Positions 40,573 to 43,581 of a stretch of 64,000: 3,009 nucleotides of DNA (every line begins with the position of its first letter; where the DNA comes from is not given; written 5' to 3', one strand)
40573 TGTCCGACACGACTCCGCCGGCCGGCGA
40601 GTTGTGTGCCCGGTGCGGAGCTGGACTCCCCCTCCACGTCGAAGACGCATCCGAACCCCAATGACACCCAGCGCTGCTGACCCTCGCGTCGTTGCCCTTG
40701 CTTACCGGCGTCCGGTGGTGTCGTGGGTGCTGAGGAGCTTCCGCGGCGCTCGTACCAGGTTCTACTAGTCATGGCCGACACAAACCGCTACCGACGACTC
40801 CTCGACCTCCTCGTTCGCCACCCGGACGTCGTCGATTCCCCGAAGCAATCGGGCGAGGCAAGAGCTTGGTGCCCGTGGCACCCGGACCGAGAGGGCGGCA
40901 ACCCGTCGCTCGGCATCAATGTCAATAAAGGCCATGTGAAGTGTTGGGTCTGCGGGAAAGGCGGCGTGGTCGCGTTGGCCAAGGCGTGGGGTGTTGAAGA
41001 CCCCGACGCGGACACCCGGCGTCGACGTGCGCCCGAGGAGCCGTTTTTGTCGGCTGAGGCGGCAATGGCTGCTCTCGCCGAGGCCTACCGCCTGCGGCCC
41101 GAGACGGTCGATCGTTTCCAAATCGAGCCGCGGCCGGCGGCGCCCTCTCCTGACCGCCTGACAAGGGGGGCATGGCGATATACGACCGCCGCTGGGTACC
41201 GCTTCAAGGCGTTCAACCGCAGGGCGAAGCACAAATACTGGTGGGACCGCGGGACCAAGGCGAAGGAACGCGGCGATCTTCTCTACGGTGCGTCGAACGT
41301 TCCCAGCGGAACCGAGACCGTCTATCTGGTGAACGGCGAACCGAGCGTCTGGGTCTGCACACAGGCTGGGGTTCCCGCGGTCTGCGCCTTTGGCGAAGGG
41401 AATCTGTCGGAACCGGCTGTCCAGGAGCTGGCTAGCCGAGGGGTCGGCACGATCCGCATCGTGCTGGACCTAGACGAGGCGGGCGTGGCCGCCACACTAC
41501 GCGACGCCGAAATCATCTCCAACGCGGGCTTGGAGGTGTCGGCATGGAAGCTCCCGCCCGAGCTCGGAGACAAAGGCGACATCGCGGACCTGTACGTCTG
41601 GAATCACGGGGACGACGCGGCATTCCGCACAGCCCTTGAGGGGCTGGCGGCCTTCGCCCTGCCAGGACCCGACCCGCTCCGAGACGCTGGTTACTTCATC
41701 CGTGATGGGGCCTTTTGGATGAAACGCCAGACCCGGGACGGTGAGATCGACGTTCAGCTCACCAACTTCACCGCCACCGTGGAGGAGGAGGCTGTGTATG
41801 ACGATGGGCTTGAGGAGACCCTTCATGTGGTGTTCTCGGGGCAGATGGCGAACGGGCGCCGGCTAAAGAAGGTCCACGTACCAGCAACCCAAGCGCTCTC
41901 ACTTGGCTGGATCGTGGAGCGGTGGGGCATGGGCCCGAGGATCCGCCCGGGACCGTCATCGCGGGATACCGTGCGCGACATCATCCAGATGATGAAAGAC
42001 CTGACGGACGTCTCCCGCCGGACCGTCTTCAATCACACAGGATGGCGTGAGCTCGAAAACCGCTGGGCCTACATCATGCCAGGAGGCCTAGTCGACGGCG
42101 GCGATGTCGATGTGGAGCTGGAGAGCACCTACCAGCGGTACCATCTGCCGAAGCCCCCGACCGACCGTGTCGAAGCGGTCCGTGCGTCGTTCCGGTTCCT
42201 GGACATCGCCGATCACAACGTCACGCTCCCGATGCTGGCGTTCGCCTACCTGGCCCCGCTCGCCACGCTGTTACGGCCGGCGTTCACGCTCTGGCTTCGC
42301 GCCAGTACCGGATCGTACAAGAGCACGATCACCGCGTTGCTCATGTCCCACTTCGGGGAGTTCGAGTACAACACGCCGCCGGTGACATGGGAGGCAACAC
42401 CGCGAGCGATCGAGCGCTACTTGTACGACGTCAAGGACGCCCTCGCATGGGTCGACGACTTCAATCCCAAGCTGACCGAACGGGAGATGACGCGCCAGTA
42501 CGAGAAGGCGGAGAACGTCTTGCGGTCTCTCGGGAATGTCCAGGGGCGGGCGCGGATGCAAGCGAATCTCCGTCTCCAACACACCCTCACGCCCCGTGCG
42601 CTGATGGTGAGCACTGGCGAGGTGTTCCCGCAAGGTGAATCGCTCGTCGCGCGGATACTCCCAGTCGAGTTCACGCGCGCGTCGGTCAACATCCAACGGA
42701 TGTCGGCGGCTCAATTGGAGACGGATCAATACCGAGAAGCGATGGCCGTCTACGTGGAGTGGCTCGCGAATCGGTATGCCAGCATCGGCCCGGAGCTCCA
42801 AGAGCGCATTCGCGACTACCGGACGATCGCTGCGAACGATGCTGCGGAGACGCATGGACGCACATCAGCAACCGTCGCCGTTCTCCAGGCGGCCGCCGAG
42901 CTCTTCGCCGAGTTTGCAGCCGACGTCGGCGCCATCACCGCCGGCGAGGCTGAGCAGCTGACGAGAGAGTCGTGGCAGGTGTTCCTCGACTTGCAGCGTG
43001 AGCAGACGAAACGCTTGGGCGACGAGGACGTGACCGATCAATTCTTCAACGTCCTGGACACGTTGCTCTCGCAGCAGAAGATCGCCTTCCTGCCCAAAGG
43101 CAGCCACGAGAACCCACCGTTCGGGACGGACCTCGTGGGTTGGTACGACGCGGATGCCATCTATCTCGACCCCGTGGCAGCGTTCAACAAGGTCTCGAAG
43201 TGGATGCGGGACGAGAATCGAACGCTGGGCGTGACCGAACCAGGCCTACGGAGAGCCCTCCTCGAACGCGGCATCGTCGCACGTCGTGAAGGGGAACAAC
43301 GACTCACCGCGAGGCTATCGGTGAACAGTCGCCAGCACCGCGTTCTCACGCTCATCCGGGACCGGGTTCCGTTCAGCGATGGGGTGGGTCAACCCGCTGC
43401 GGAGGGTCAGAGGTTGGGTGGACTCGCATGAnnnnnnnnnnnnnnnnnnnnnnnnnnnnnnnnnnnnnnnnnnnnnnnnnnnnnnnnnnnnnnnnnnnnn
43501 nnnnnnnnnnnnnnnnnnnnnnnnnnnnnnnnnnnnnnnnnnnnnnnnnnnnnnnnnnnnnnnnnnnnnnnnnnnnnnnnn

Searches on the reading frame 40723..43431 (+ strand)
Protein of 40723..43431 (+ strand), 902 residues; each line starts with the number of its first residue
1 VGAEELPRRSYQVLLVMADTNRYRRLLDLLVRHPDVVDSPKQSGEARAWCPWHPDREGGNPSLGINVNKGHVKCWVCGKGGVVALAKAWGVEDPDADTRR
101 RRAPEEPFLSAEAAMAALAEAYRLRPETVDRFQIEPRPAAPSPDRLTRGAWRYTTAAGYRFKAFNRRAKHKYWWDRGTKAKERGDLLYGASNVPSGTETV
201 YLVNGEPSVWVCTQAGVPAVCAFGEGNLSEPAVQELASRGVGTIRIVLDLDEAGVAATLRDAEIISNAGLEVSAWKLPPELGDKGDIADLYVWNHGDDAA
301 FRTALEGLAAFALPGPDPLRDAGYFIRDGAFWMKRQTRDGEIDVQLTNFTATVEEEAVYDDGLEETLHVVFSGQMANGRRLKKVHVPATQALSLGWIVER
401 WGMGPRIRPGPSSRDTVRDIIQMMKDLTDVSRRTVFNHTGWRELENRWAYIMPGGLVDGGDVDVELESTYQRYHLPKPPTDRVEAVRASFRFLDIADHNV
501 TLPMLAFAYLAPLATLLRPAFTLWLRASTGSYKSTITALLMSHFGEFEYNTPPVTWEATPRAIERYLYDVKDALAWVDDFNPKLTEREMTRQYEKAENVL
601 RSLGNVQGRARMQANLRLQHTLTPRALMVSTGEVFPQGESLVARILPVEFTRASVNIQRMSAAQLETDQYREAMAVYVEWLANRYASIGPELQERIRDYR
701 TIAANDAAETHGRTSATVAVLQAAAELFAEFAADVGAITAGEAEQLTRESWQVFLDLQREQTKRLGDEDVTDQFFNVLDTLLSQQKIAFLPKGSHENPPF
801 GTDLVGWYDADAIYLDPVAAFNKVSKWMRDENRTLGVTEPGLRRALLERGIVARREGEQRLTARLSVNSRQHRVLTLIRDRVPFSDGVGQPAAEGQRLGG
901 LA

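Call 7: search_protein_families(library=pfam, proteins=[window:40723-43431:+])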
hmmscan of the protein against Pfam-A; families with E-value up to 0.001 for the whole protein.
window:40723-43431:+ (902 aa): 3 families
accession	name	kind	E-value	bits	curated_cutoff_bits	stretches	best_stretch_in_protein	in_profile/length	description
PF01807.25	Zn_ribbon_DnaG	-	0.00025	21.2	24.9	1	40-82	26-65/98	CHC2 zinc finger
PF13155.12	Toprim_2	-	0.00041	21.1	22.1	1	213-279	13-80/88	Toprim-like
PF06048.17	DUF927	-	0.00054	20.1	22.6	1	496-611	165-272/284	Domain of unknown function (DUF927)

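Call 8: search_dna_similar(query=window:40723-43431:+, collection=phages, mode=protein, max_rows=30)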
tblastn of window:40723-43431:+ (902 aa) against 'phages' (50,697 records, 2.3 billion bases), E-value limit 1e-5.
Records with a match: 2; places in all: 2; records where one place covers at least 80% of the query: 0.
Best place of each record, by identity: <60% 2.
By first word of the organism name: Bacteriophage 2.
By host as written in the record: - 2.
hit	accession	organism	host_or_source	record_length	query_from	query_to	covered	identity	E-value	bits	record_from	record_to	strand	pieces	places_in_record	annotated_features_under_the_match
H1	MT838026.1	Bacteriophage sp.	human fecal samples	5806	279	888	68%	27.0%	7e-45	182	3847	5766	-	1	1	record has no annotation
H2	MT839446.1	Bacteriophage sp.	human fecal samples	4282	324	869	61%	24.1%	3e-34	147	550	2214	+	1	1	record has no annotation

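Call 18: find_homologous_proteins(query=window:40723-43431:+, max_evalue=0.00001)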
Query window:40723-43431:+ (902 aa): 26 proteins with E <= 0.00001 among 8000 candidates.
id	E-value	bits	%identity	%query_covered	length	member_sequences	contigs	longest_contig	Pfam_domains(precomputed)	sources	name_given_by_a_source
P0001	0.0e+0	2037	100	98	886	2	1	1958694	-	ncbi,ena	-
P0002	0.0e+0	1112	58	95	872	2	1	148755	PF13662.13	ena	-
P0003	0.0e+0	1066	54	95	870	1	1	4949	PF01807.26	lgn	-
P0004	0.0e+0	1063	54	96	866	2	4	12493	-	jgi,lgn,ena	-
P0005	0.0e+0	1060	54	95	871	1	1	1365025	PF01807.26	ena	-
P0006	0.0e+0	1050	53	96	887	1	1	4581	-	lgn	-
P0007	0.0e+0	1042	52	95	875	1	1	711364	PF06048.18,PF13662.13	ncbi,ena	-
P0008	2.2e-294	997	51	96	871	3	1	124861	-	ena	-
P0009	2.8e-287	974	50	95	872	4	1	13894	PF01807.26,PF13662.13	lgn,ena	-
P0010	5.7e-287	973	51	95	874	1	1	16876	-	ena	-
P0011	5.2e-286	970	50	95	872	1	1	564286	-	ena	-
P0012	2.3e-279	948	50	95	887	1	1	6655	-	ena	-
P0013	1.6e-269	915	48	95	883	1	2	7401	-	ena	-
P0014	2.7e-167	577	53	53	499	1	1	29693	-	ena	-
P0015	2.4e-78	282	32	62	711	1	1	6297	-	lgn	-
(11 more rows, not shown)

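Call 20: find_related_loci(query=A1, collection=genome_contigs, flank=10000)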
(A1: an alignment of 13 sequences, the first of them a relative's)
Query A1 (886 aa) in genome_contigs; peptide patterns used: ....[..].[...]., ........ (x = any residue, [..] = any of these).
47 stretches matched a pattern; 14 encode a relative of the query (tblastn E <= 1e-3); 14 distinct loci.
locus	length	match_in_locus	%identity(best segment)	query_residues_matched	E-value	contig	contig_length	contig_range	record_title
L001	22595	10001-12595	52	7-870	0e+0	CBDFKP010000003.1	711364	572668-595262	MAG: Dehalococcoidia bacterium isolate 54f7828e-2c5e-4b54-8adc-feff5b35415e genome assembly, contig: contig_3, whole gen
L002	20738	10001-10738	33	14-298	4e-27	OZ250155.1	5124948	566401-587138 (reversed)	MAG: Dehalococcoidia bacterium isolate 1061aa9e-c1ab-476f-8b68-e9686b595c54 genome assembly, chromosome: 1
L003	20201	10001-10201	69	11-77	5e-25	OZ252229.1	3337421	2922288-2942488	MAG: Dehalococcoidia bacterium isolate e423ea1d-c589-4ead-98b4-a8e4e9e55514 genome assembly, chromosome: 1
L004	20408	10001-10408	41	5-144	4e-25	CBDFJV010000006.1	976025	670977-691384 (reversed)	MAG: Dehalococcoidia bacterium isolate eb1c3f79-3afa-4cb5-ba0e-5793d67ed66f genome assembly, contig: contig_6, whole gen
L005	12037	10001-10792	34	28-288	1e-24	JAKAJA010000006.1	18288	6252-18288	MAG: Acidobacteria bacterium isolate WY3.bin59 NODE_5075_length_18288_cov_1.544188, whole genome shotgun sequence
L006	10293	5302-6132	34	24-300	6e-23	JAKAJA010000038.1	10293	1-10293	MAG: Acidobacteria bacterium isolate WY3.bin59 NODE_12167_length_10293_cov_1.220539, whole genome shotgun sequence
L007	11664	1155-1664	39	99-275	1e-19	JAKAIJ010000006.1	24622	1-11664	MAG: Acidobacteria bacterium isolate WY3.bin21 NODE_3180_length_24622_cov_1.282588, whole genome shotgun sequence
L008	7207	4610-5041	41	132-275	1e-17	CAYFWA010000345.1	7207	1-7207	MAG TPA_asm: uncultured Myxococcales bacterium isolate ERP107533_co1_80 genome assembly, contig: NODE_12514_length_7207_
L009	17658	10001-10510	37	132-311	3e-17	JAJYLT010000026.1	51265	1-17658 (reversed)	MAG: Acidobacteria bacterium isolate DBS2-1.bin89 NODE_1063_length_51265_cov_10.717959, whole genome shotgun sequence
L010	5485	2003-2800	29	8-275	8e-17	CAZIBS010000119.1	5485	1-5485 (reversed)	MAG TPA_asm: uncultured Thermoanaerobaculia bacterium isolate SRP128015_co2_300 genome assembly, contig: NODE_15004_leng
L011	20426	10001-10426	39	132-274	2e-15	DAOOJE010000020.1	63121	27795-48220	MAG TPA_asm: Thermoanaerobaculaceae bacterium isolate AMR_MDS_2761 NODE_531_length_63121_cov_22.887784, whole genome sho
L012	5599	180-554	40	151-275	1e-12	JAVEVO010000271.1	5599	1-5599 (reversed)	MAG: Myxococcota bacterium isolate BF4_123 NODE_51810_length_5599_cov_4.566703_Biofilm4, whole genome shotgun sequence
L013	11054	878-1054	54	180-236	3e-11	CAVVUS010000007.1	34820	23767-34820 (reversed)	MAG: uncultured Chloroflexia bacterium isolate MFD02923.bin.2.49 genome assembly, contig: contig_17168, whole genome sho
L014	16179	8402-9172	26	30-286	8e-11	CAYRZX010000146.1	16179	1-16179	MAG TPA_asm: uncultured Gemmatimonas sp. isolate binchicken_co21_402 genome assembly, contig: NODE_2197_length_16179_cov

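Call 24: find_encoding_contigs(protein=P0002, flank=10000, max_places=2)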
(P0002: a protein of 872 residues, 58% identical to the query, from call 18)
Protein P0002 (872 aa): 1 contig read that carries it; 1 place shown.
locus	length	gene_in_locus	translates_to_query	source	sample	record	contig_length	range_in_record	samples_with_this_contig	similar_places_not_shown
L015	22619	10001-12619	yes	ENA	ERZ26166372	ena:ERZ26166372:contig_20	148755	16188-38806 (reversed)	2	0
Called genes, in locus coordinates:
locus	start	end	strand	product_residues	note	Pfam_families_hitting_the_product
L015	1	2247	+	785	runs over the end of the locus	-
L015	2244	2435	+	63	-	-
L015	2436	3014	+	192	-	-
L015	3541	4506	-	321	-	PF01548:DEDD_Tnp_IS110, PF02371:Transposase_20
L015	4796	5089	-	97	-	-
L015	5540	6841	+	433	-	PF04434:SWIM (weak), PF01609:DDE_Tnp_1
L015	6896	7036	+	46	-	-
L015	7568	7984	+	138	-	PF12728:HTH_17 (faint), PF00376:MerR (weak)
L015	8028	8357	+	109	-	-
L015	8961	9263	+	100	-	-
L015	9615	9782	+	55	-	-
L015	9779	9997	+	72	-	-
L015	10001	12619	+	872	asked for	PF13662:Toprim_4 (weak)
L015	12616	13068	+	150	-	-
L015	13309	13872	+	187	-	-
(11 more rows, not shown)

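Call 25: find_encoding_contigs(protein=P0005, flank=10000, max_places=2)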
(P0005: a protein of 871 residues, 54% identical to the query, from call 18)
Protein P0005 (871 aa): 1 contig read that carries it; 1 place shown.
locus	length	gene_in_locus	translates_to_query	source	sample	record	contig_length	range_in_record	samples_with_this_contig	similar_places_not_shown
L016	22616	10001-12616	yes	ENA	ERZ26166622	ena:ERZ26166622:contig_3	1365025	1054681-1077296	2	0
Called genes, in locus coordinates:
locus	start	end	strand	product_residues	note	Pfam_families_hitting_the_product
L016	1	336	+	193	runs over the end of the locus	PF00677:Lum_binding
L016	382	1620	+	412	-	PF00926:DHBP_synthase, PF00925:GTP_cyclohydro2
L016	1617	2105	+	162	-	PF00885:DMRL_synthase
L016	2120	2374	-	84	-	PF03144:GTP_EFTU_D2 (weak)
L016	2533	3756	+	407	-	PF00817:IMS, PF11798:IMS_HHH, PF21999:IMS_HHH_1 (weak), PF11799:IMS_C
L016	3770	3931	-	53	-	-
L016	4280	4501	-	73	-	PF15919:HicB_lk_antitox, PF21748:UPF0150 (weak)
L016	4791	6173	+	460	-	PF01425:Amidase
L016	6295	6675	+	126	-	PF13240:Zn_Ribbon_1, PF12773:DZR (weak)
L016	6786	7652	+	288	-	PF00296:Bac_luciferase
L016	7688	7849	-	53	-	-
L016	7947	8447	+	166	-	PF07719:TPR_2 (weak)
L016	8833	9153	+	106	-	PF12728:HTH_17 (weak)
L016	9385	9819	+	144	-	-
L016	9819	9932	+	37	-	-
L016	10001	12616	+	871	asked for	PF01807:Zn_ribbon_DnaG (weak)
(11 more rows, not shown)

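Call 28: find_encoding_contigs(protein=P0008, flank=10000, max_places=1)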
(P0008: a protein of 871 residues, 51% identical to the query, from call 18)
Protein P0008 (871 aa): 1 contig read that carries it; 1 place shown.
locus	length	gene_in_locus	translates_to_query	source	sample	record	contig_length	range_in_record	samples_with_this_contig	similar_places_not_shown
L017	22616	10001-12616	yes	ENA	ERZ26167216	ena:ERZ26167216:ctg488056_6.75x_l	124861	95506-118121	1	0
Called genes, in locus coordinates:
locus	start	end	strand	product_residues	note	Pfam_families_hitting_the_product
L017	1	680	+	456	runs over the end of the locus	PF12390:Se-cys_synth_N, PF03841:SelA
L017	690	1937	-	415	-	PF00109:ketoacyl-synt, PF02801:Ketoacyl-synt_C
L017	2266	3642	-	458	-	PF08245:Mur_ligase_M, PF27239:FOL3_C, PF02875:Mur_ligase_C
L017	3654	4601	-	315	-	PF01073:3Beta_HSD, PF01370:Epimerase, PF02719:Polysacc_synt_2 (faint), PF04321:RmlD_sub_bind, PF05368:NmrA, PF07993:NAD_binding_4 (faint), PF13460:NAD_binding_10, PF16363:GDP_Man_Dehyd (weak)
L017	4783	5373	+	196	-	PF01966:HD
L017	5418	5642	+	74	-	-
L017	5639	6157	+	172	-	PF17762:HTH_ParB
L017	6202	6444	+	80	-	-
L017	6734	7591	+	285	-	PF12760:Zn_ribbon_IS1595, PF12762:DDE_Tnp_IS1595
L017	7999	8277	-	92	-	-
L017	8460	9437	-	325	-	PF13565:HTH_32, PF00665:rve, PF13683:rve_3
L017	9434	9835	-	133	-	PF01527:HTH_Tnp_1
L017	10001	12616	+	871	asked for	-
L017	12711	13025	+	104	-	-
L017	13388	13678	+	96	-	-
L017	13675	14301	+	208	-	PF00239:Resolvase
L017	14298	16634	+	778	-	PF02195:ParB_N, PF17762:HTH_ParB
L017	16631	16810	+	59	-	-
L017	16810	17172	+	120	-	-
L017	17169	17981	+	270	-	-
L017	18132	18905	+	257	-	-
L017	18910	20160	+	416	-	PF01555:N6_N4_Mtase (weak)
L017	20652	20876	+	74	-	-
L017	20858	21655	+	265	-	-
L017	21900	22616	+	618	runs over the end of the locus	PF00145:DNA_methylase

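Call 29: find_encoding_contigs(protein=P0011, flank=10000, max_places=1)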
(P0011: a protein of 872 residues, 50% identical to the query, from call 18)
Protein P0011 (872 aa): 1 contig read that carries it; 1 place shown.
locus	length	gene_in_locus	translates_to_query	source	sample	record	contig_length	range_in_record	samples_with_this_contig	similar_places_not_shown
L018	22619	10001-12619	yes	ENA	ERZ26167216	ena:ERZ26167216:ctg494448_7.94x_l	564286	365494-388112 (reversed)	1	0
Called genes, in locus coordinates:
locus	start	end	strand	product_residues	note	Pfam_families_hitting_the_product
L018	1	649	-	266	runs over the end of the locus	PF02358:Trehalose_PPase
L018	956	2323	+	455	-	PF05977:MFS_3, PF07690:MFS_1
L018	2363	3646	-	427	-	PF00324:AA_permease, PF13520:AA_permease_2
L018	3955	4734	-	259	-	-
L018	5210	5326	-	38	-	-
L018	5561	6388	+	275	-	PF04055:Radical_SAM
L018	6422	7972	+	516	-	PF07969:Amidohydro_3, PF01979:Amidohydro_1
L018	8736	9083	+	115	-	-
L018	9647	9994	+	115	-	-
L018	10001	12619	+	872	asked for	-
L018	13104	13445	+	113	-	-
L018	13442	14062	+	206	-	PF00239:Resolvase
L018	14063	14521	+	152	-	-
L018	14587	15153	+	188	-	PF14791:DNA_pol_B_thumb (weak)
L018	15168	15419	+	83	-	-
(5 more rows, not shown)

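Call 30: find_encoding_contigs(protein=P0009, flank=10000, max_places=1)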
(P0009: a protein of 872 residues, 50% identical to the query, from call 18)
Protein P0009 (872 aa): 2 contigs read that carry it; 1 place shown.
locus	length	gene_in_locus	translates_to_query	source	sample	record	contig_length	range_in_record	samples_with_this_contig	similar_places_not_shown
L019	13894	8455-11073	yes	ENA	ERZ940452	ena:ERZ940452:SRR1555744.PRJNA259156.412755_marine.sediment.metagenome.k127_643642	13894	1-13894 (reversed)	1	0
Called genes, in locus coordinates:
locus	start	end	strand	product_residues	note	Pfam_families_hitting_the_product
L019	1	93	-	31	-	?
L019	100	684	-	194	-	-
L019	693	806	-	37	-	-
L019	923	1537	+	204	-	-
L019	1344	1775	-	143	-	-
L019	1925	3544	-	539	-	PF08401:ArdcN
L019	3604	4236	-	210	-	-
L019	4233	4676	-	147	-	-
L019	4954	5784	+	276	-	PF00589:Phage_integrase (faint)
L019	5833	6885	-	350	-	-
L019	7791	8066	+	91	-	-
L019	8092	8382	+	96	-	-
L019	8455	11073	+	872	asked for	PF01807:Zn_ribbon_DnaG (weak), PF13662:Toprim_4 (faint)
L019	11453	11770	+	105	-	-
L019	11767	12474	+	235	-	PF08241:Methyltransf_11 (faint), PF01555:N6_N4_Mtase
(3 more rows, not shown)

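Call 31: find_encoding_contigs(protein=P0010, flank=10000, max_places=1)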
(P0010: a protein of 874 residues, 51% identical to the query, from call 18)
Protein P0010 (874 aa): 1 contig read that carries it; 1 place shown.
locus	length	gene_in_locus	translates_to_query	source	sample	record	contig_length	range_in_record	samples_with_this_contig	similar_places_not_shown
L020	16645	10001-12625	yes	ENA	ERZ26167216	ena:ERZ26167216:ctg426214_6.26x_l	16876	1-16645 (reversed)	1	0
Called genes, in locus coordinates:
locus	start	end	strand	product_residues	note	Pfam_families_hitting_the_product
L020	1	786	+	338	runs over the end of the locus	?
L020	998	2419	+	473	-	PF02878:PGM_PMM_I, PF02879:PGM_PMM_II, PF02880:PGM_PMM_III, PF00408:PGM_PMM_IV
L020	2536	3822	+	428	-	PF00083:Sugar_tr (faint), PF05977:MFS_3, PF13347:MFS_2 (weak), PF07690:MFS_1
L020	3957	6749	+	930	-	PF02739:5_3_exonuc_N, PF01367:5_3_exonuc, PF01612:DNA_pol_A_exo1, PF00476:DNA_pol_A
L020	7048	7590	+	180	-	PF08281:Sigma70_r4_2 (faint), PF13384:HTH_23 (faint), PF13411:MerR_1 (faint), PF12728:HTH_17 (weak)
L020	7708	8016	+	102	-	-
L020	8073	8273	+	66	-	-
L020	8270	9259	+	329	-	PF00145:DNA_methylase (weak)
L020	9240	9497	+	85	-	-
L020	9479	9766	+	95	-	-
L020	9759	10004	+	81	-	-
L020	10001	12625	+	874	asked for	-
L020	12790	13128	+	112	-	-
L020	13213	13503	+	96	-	-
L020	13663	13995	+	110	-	-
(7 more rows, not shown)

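Call 32: find_encoding_contigs(protein=P0004, flank=10000, max_places=1)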
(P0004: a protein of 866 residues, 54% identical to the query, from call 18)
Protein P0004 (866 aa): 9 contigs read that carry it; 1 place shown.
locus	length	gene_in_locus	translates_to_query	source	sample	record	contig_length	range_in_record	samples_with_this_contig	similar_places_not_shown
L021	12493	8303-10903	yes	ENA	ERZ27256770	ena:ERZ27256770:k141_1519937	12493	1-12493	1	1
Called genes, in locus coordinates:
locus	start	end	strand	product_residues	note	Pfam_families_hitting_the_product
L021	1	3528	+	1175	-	?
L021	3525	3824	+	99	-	-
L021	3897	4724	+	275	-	PF00589:Phage_integrase (faint)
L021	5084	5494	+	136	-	-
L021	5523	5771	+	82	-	-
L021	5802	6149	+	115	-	PF12728:HTH_17 (faint)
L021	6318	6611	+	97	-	-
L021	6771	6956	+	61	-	-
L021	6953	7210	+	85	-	-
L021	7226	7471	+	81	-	-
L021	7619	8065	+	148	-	PF05014:Nuc_deoxyrib_tr (weak)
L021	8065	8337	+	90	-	-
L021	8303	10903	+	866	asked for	-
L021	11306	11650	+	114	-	-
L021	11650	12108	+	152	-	-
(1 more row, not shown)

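Call 33: find_encoding_contigs(protein=P0012, flank=10000, max_places=1)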
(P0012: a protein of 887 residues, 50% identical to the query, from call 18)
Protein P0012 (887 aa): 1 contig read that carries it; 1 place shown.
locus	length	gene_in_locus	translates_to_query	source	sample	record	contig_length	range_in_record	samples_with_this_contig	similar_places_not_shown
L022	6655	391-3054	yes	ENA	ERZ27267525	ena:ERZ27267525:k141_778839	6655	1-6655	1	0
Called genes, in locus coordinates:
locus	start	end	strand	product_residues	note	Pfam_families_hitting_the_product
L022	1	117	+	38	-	?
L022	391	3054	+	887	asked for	-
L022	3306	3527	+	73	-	-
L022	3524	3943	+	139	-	-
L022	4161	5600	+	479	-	PF13384:HTH_23 (weak)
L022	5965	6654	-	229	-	?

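Call 34: find_encoding_contigs(protein=P0013, flank=10000, max_places=1)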
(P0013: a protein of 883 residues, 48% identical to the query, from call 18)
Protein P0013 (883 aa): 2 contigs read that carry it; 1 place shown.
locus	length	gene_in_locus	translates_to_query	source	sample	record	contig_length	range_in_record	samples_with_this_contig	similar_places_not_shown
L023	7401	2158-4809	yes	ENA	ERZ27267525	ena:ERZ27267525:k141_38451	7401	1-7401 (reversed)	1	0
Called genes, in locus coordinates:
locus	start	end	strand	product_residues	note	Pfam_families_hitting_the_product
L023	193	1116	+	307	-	PF02899:Phage_int_SAM_1, PF13495:Phage_int_SAM_4, PF00589:Phage_integrase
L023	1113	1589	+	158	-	-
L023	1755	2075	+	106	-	-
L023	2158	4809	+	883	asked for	-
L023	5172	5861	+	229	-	PF00239:Resolvase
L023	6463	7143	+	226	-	PF18928:DUF5677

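Call 35: find_encoding_contigs(protein=P0003, flank=10000, max_places=1)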
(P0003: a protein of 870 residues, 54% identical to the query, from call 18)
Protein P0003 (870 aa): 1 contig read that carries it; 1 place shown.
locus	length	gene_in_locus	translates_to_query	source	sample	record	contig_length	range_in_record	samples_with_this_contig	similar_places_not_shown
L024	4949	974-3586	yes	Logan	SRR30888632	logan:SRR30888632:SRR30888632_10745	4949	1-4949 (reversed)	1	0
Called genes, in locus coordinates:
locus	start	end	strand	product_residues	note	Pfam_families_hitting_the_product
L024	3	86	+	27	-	?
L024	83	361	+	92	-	-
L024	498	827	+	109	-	-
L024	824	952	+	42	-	-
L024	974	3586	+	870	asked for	PF01807:Zn_ribbon_DnaG (weak)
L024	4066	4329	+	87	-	-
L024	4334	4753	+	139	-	-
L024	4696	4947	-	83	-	?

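Call 39: search_protein_families(library=phrogs, proteins=[window:40771-43431:+], max_evalue=0.001)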
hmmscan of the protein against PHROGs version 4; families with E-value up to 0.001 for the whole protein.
window:40771-43431:+ (886 aa): 4 families
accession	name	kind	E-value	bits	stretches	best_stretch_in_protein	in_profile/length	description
phrog_1139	-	DNA, RNA and nucleotide metabolism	2.5e-16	59.8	1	407-795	437-831/895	DNA primase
phrog_47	-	DNA, RNA and nucleotide metabolism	8.2e-14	52.1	2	162-275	212-322/947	DNA primase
phrog_6444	-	DNA, RNA and nucleotide metabolism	3.6e-10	40.3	1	149-289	224-363/577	DNA primase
phrog_239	-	DNA, RNA and nucleotide metabolism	3.9e-08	33.7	1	44-275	55-296/801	DNA primase/helicase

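Call 40: find_encoding_contigs(protein=P0006, flank=10000, max_places=1)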
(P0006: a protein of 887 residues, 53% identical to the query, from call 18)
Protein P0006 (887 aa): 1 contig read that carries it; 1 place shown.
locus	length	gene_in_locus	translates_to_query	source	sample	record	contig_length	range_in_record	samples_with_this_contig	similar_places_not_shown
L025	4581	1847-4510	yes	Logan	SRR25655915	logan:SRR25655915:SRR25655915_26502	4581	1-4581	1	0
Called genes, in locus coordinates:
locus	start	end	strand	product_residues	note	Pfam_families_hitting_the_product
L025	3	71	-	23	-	?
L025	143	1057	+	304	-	PF02899:Phage_int_SAM_1, PF13495:Phage_int_SAM_4 (weak), PF00589:Phage_integrase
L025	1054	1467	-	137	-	-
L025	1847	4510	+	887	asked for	-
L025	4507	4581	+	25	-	?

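Call 41: find_encoding_contigs(protein=P0001, flank=10000, max_places=2)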
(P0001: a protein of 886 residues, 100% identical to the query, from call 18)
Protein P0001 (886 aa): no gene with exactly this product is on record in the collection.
